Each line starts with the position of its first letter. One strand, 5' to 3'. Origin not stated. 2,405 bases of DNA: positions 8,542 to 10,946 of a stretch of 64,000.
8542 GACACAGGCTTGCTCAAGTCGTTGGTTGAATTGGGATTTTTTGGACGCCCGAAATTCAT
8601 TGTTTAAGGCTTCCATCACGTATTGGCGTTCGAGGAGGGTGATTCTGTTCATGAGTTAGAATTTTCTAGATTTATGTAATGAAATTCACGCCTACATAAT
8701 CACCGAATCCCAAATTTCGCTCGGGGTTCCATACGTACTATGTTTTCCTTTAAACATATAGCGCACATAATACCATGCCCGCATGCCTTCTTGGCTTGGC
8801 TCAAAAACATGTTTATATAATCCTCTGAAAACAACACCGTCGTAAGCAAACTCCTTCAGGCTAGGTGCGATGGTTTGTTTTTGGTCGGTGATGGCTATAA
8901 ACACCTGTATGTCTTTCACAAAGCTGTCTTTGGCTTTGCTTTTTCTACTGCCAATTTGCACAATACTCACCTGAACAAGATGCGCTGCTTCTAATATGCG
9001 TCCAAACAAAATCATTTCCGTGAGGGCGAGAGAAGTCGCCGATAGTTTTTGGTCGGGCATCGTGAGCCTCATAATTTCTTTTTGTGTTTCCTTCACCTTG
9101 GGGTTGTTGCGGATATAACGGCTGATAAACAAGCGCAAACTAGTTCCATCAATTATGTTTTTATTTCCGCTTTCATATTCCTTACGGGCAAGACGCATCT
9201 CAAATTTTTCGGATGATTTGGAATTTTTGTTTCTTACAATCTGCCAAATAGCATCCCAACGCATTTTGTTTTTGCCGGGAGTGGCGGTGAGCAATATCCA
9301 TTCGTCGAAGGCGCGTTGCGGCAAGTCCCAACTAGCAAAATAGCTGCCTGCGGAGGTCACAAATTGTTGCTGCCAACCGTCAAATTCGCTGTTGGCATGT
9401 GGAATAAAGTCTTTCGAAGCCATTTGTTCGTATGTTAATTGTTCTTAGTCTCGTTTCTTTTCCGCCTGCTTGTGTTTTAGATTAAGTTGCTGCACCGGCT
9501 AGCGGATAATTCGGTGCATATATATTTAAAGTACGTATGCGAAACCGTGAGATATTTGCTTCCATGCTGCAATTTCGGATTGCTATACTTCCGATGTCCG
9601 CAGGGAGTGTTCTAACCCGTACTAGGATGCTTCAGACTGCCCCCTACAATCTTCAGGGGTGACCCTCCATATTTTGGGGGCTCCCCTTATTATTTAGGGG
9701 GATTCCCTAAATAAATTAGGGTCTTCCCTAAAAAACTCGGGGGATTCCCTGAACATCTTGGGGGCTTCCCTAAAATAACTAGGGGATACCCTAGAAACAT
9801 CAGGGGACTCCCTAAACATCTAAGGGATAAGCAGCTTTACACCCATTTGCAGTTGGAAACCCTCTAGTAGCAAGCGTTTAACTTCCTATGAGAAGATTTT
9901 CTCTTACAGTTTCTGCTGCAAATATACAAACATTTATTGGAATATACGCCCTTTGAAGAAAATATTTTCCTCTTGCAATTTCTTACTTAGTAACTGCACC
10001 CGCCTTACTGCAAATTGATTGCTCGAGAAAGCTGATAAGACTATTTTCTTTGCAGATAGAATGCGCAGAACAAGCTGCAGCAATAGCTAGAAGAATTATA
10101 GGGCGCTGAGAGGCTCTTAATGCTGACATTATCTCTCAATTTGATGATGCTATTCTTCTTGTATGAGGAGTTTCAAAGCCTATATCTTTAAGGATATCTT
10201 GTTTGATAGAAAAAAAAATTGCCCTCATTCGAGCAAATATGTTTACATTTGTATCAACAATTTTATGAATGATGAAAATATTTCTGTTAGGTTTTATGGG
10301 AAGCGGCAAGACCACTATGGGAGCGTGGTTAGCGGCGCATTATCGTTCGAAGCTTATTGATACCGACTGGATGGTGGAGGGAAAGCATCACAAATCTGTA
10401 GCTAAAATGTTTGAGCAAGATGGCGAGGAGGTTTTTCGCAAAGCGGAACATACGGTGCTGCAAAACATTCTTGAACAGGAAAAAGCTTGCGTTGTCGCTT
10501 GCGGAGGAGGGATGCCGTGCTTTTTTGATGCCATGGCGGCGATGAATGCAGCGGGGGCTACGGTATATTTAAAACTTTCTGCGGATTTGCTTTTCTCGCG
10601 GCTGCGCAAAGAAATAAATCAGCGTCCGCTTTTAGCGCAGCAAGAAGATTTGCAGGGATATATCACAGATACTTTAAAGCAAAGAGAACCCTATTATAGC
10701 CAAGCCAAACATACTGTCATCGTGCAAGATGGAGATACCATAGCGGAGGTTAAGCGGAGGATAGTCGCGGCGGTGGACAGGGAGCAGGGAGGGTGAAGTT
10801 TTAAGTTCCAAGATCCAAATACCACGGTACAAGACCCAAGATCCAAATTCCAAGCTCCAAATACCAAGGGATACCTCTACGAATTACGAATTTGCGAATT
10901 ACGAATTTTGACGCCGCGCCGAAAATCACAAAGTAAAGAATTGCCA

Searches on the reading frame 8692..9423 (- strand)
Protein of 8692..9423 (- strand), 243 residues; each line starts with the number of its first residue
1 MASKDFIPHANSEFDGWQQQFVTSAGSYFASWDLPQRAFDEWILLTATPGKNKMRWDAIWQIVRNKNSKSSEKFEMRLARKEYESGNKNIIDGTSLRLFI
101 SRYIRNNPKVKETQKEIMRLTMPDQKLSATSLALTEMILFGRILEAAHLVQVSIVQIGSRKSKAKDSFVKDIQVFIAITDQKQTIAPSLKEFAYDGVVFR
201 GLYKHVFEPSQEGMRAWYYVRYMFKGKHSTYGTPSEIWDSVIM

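Call 8: search_protein_families(library=pfam, proteins=[window:8692-9423:-], max_evalue=0.01)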
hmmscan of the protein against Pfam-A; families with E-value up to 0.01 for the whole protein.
window:8692-9423:- (243 aa): 0 families

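Call 28: search_protein_families(library=ncbifam, proteins=[window:8692-9423:-], max_evalue=1)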
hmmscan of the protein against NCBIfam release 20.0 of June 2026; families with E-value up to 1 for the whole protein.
window:8692-9423:- (243 aa): 0 families

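Call 29: search_protein_families(library=phrogs, proteins=[window:8692-9423:-], max_evalue=1)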
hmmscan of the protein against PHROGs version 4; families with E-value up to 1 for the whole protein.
window:8692-9423:- (243 aa): 0 families

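Call 59: find_homologous_proteins(query=window:8692-9423:-, max_evalue=0.001)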
Query window:8692-9423:- (243 aa): 12 proteins with E <= 0.001 among 123 candidates.
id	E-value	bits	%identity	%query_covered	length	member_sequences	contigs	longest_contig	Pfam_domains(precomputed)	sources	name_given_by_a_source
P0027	4.9e-158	542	100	100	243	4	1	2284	-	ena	-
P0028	1.6e-134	465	86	100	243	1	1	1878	-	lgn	-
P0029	2.3e-70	255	52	100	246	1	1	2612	-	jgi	jgi:hypothetical protein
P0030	1.6e-69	252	52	100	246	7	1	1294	-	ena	-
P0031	6.0e-69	250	51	100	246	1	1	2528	-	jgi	jgi:hypothetical protein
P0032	3.1e-65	238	49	100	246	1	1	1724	-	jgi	jgi:hypothetical protein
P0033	1.7e-64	236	50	100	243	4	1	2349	-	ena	-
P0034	5.6e-55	205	45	98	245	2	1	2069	-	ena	-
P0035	9.2e-55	204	45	100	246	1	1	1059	-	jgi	jgi:hypothetical protein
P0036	6.4e-54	201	46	100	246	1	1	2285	-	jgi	jgi:hypothetical protein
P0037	1.3e-47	181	41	100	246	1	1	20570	-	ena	-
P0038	1.4e-37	148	48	69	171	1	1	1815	-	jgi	jgi:hypothetical protein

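Call 60: find_encoding_contigs(protein=P0037, flank=5000, max_places=2)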
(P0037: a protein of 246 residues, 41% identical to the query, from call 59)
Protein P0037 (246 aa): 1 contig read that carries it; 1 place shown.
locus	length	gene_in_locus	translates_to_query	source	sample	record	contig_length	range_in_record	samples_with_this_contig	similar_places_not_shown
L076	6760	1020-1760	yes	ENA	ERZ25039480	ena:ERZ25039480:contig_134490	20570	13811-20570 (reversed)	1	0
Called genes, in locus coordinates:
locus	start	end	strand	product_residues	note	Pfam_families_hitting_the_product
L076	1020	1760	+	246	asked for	-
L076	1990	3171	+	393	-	PF01053:Cys_Met_Meta_PP, PF00155:Aminotran_1_2, PF01212:Beta_elim_lyase (weak), PF01041:DegT_DnrJ_EryC1, PF00266:Aminotran_5 (weak)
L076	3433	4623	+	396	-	-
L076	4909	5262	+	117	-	PF03993:DUF349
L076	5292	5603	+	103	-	PF03993:DUF349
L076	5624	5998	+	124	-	-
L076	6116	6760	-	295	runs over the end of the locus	PF02687:FtsX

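Call 61: find_encoding_contigs(protein=P0029, flank=3000, max_places=2)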
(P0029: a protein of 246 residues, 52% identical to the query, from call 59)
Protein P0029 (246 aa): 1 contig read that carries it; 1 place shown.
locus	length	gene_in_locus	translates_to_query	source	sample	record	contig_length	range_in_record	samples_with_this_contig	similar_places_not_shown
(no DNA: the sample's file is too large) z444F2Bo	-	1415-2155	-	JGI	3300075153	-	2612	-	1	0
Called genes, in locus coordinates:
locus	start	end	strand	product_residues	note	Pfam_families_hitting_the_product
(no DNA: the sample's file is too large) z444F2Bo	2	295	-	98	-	?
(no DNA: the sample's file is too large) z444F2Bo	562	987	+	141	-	PF04397:LytTR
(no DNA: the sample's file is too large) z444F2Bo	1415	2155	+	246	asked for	-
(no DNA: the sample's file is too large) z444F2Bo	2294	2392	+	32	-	-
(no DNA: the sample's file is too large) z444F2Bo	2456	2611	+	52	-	?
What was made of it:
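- On LytTR operator: One contig does have a LytTR gene upstream (call 61).
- One contig carrying a p243 homologue has a LytTR gene directly upstream (call 61).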

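Call 62: find_encoding_contigs(protein=P0033, flank=3000, max_places=2)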
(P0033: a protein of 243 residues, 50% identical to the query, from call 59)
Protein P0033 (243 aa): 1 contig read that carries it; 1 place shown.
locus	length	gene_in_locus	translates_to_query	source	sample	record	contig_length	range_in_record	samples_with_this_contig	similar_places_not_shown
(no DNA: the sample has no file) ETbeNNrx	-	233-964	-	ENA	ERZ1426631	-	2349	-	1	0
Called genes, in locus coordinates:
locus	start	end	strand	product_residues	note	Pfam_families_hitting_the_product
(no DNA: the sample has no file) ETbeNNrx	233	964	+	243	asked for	-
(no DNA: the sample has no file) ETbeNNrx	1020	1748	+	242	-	-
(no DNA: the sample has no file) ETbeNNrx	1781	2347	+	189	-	?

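Call 76: predict_structure(alignment_id=A2)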
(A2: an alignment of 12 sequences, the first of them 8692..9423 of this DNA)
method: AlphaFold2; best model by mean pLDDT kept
length: 243 residues; sequences in the alignment: 12
mean_pLDDT: 83.4   pTM: 0.49
mean pLDDT of the five models: 83.4, 79.3, 77.0, 75.2, 70.8
residues with pLDDT >= 90: 123; 70-90: 82; 50-70: 20; < 50: 18
segments of 3 or more residues with pLDDT < 50: 1-4, 122-135
pLDDT, mean of each block of 10 residues (from residue 1): 62 91 90 91 91 93 87 92 80 82 86 84 39 55 91 83 72 95 92 91 93 96 74 90 93
secondary structure, 60 per line:
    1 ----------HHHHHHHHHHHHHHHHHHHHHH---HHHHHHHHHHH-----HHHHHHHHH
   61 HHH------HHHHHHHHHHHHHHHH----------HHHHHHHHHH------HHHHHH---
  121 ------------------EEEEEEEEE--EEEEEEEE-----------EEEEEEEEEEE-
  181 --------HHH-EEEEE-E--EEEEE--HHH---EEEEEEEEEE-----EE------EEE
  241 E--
elements in order: H11-32 H36-46 H52-63 H70-85 H96-105 H112-117 E139-147 E150-157 E169-179 E193-197 E202-206 E215-224 E238-241

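Call 80: fold_search(model_id=the predicted structure, library=pdb)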
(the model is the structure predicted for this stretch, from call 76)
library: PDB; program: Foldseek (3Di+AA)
matches with E <= 10: 1535; with E <= 0.001: 8
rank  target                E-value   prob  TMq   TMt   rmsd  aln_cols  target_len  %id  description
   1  6hn5_E                6.7e-04  1.00  0.30  0.14  11.4       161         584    9  Leucine-zippered human insulin receptor ectodomain with single bound insulin - "upper" membrane-distal part (released 2018-11-21)
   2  6o02_B                7.5e-04  1.00  0.29  0.66   4.0       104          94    7  Monobody (MC3) bound to tyrosine kinase binding domain of E3 ubiquitin ligase CBL (released 2020-08-19)
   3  1ujt_MODEL_1_A        7.5e-04  1.00  0.28  0.52   4.6       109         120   12  Solution structure of the second fibronectin Type III domain of human KIAA1568 protein (released 2004-02-11)
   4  8ot5_E                8.0e-04  1.00  0.29  0.62   4.6       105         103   10  Crystal structure of the titin domain Fn3-85 (released 2023-08-23)
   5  1kf9_F                8.0e-04  1.00  0.25  0.31   5.6       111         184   13  PHAGE DISPLAY DERIVED VARIANT OF HUMAN GROWTH HORMONE COMPLEXED WITH TWO COPIES OF THE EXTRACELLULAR DOMAIN OF ITS REC (released 2002-11-20)
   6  5fm5_M                8.5e-04  1.00  0.29  0.52   3.8       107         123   16  Crystal structure of the myomesin:obscurin-like-1 complex (released 2016-11-23)
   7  4hlj                  9.0e-04  1.00  0.34  0.36   3.0       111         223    8  Axon Guidance Receptor (released 2013-11-20)
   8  1x3d_MODEL_1_A        9.6e-04  1.00  0.28  0.52   4.2       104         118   10  Solution structure of the fibronectin type-III domain of human fibronectin type-III domain containing protein  (released 2005-11-02)
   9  2aew_A                1.0e-03  1.00  0.26  0.31   5.4       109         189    9  A model for growth hormone receptor activation based on subunit rotation within a receptor dimer (released 2005-11-01)
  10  2ck2_B                1.2e-03  1.00  0.31  0.70   3.9       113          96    6  Structure of core-swapped mutant of fibronectin (released 2007-04-10)
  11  5fm4_C                1.2e-03  1.00  0.30  0.62   3.6       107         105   14  Structure of the C-terminally extended domain My4 of human myomesin (space group P21) (released 2016-11-23)
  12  1kf9_C                1.3e-03  1.00  0.25  0.33   5.6       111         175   13  PHAGE DISPLAY DERIVED VARIANT OF HUMAN GROWTH HORMONE COMPLEXED WITH TWO COPIES OF THE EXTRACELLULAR DOMAIN OF ITS REC (released 2002-11-20)
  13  3b8y_A                1.5e-03  1.00  0.29  0.24   3.4       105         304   11  Crystal Structure of Pectate Lyase PelI from Erwinia chrysanthemi in complex with tetragalacturonic acid (released 2008-04-29)
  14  6pol_E                1.5e-03  1.00  0.27  0.57   4.8       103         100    8  Crystal structure of the human NELL1 EGF1-3-Robo3 FN1 complex (released 2020-05-06)
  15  8ot5_D                1.7e-03  1.00  0.29  0.62   4.4       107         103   10  Crystal structure of the titin domain Fn3-85 (released 2023-08-23)
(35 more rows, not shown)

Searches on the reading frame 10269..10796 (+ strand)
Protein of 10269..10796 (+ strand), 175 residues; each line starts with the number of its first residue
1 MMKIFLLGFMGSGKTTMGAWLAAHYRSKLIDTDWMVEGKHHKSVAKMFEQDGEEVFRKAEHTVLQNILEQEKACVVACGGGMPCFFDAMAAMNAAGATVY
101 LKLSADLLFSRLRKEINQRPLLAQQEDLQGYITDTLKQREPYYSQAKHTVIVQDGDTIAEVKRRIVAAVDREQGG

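Call 8: search_protein_families(library=pfam, proteins=[window:10269-10796:+], max_evalue=0.01)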
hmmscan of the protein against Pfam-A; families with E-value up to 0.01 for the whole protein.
window:10269-10796:+ (175 aa): 5 families
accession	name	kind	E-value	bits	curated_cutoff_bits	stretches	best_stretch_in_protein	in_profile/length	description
PF01202.28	SKI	-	1.8e-40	139.1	22.1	1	10-168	1-157/159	Shikimate kinase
PF13238.12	AAA_18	-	3.6e-07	31.1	29.4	1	4-118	1-114/128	AAA domain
PF13671.12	AAA_33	-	0.00035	21.3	27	0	4-113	2-116/143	AAA domain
PF01121.26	CoaE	-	0.0087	16.2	27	0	6-36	5-34/180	Dephospho-CoA kinase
PF20720.3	nSTAND3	-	0.0092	16.1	27.2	0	4-56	20-69/155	Novel STAND NTPase 3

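Call 9: find_encoding_contigs(protein=window:10269-10796:+, flank=10000, max_places=6)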
Protein window:10269-10796:+ (175 aa): no gene with exactly this product is on record in the collection.
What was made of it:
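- Tried and rejected: The exact-sequence look-up of the window's aroK protein found no contig on record (call 9).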

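Call 10: find_related_loci(query=window:10269-10796:+, collection=genome_contigs, flank=10000)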
Query window:10269-10796:+ (175 aa) in genome_contigs; peptide patterns used: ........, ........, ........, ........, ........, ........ (x = any residue, [..] = any of these).
329 stretches matched a pattern; 33 encode a relative of the query (tblastn E <= 1e-3); 33 distinct loci.
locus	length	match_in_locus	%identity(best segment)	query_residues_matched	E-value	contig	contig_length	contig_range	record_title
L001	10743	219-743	78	1-175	4e-91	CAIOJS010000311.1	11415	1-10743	uncultured bacterium isolate AlinenLipids_bin-6511 genome assembly, contig: bin-6511:311/558, whole genome shotgun seque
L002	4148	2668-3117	51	2-150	4e-45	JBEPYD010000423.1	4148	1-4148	MAG: Bacteroidales bacterium isolate 02_S197.semibin_refined.163 NODE_18324_length_4148_cov_2.057448:0-4148, whole genom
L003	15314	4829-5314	45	3-163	1e-39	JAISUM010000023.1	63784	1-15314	MAG: Candidatus Symbiothrix sp. isolate Md513_bin77 k119_408762, whole genome shotgun sequence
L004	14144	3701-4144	44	1-147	2e-38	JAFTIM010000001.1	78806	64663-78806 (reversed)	MAG: Paludibacteraceae bacterium isolate RGIG3849 Roe_deer_Cecum-1__c79, whole genome shotgun sequence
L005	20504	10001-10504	43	2-172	2e-36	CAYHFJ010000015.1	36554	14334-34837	MAG TPA_asm: uncultured Flavobacteriales bacterium isolate ERP119702_co1_8 genome assembly, contig: NODE_999_length_3655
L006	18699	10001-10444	46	4-150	1e-35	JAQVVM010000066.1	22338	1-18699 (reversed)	MAG: Bacteroidales bacterium isolate STF1_8 NODE_5521_length_22338_cov_4.554905_Sandtown_F1, whole genome shotgun sequen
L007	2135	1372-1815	41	4-150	2e-35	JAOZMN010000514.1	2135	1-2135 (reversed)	MAG: Bacteroidales bacterium isolate GMC3.concoct.60_sub GMC3_36254_length_2135_cov_4.920192, whole genome shotgun seque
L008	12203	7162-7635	42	1-157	2e-35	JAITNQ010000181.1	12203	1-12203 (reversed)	MAG: Candidatus Symbiothrix sp. isolate Po218_bin22 k119_5108035, whole genome shotgun sequence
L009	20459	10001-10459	40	1-150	8e-35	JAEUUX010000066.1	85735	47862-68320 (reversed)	MAG: Chitinophagales bacterium isolate new MAG-366 k141_334535, whole genome shotgun sequence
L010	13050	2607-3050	42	2-150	3e-34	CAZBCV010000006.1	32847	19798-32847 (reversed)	MAG TPA_asm: uncultured Aureispira sp. isolate SRP072547_co1_319 genome assembly, contig: NODE_1634_length_32847_cov_9.2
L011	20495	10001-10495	41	2-166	3e-34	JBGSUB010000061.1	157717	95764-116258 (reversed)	MAG: Lentimicrobiaceae bacterium isolate JTS-AC422 k141_2571601, whole genome shotgun sequence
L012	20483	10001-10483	39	4-171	4e-34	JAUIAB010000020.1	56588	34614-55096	MAG: Bacteroidia bacterium isolate 5_bin.25 NODE_660_length_56588_cov_2.160075, whole genome shotgun sequence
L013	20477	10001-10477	39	4-161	1e-33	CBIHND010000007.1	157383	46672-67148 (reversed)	MAG TPA_asm: uncultured Fluviicola sp. isolate SRR18156186_binner123_Refined_29 genome assembly, contig: ERZ27336839.42,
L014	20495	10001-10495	40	2-166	5e-33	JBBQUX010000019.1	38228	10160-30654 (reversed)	MAG: Bacteroidales bacterium isolate Co_metawrap_1956 Cmw_1956_k141_4135585_length_38228_cov_11.9974, whole genome shotg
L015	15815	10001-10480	40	1-158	7e-32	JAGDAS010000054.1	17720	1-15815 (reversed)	MAG: Paludibacteraceae bacterium isolate RGIG10296 Yak_Rumen.Co__c2753010, whole genome shotgun sequence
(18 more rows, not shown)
